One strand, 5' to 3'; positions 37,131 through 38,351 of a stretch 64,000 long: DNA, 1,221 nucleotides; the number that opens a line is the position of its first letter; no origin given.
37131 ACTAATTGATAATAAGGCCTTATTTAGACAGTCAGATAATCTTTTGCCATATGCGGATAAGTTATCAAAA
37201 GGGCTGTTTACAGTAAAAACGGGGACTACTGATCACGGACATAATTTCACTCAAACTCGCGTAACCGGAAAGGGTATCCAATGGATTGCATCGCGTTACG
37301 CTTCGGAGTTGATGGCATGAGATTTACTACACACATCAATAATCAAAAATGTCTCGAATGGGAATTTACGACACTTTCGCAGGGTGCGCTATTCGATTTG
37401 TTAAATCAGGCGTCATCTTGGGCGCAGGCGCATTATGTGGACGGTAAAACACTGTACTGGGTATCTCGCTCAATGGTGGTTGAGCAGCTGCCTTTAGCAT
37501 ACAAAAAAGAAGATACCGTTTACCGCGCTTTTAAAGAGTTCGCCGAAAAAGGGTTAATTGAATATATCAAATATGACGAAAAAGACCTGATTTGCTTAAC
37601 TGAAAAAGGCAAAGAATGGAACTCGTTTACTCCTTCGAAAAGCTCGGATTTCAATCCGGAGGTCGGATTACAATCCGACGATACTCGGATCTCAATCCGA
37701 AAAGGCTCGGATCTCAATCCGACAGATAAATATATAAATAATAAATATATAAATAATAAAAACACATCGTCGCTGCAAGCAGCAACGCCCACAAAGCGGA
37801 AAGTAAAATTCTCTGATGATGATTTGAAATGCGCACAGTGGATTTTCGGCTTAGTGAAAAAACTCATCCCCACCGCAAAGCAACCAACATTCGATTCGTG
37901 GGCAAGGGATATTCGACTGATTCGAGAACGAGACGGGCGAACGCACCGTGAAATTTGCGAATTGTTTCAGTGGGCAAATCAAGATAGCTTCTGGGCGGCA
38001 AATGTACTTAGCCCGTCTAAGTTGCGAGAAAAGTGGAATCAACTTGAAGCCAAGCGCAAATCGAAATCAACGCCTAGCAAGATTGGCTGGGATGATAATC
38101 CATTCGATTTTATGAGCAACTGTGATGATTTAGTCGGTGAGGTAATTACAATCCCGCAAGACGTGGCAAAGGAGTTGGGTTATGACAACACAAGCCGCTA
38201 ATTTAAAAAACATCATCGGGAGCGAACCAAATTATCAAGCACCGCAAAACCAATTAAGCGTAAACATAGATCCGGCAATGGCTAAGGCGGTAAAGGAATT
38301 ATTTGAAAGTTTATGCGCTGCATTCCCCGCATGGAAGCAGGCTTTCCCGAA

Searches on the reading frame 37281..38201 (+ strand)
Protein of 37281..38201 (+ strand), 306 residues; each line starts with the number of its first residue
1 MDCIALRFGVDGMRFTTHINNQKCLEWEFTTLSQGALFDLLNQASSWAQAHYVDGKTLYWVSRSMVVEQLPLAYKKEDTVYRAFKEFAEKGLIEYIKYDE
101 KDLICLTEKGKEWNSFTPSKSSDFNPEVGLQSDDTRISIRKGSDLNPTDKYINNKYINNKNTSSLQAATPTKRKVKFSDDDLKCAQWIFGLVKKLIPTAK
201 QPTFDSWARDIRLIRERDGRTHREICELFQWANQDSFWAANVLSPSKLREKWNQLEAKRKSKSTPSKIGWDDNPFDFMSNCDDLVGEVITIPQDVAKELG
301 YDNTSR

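Call 110: search_protein_families(library=phrogs, proteins=[window:37281-38201:+], max_evalue=0.001)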
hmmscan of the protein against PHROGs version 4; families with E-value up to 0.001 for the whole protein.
window:37281-38201:+ (306 aa): 14 families
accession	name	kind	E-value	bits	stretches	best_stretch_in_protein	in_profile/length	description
phrog_391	-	DNA, RNA and nucleotide metabolism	2e-40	140.3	1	116-267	123-275/298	replication initiation O-like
phrog_2357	-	unknown function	2.7e-38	131.7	1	171-264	9-102/124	-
phrog_2514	-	DNA, RNA and nucleotide metabolism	1.6e-35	123.7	1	76-263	74-246/270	DnaD-like helicase loader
phrog_25527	-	unknown function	1.7e-34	120.5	1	13-161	1-155/293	-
phrog_277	-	DNA, RNA and nucleotide metabolism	1.5e-33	117.4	1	155-278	183-313/318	replication initiation O-like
phrog_4880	-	DNA, RNA and nucleotide metabolism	1.1e-20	75.3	1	146-262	148-263/304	replisome organizer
phrog_9773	-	DNA, RNA and nucleotide metabolism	3.4e-19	70.6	1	158-259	176-277/288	replication initiation O-like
phrog_11527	-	unknown function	6.1e-19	69.8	1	13-148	1-139/333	-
phrog_22834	-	unknown function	1.7e-12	48.3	1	200-266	176-245/310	-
phrog_428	-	DNA, RNA and nucleotide metabolism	2e-08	34.8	1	26-164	100-221/455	replication initiation protein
phrog_678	-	DNA, RNA and nucleotide metabolism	2.8e-08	34.7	1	38-182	57-217/346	replication initiation O-like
phrog_8489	-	DNA, RNA and nucleotide metabolism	3e-05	25.2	1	149-266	153-266/296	DnaD-like helicase loader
phrog_11046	-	transcription regulation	0.00023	21.9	1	77-114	37-77/94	transcriptional regulator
phrog_2149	-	DNA, RNA and nucleotide metabolism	0.00083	20.3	0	200-272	203-275/289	replication initiation protein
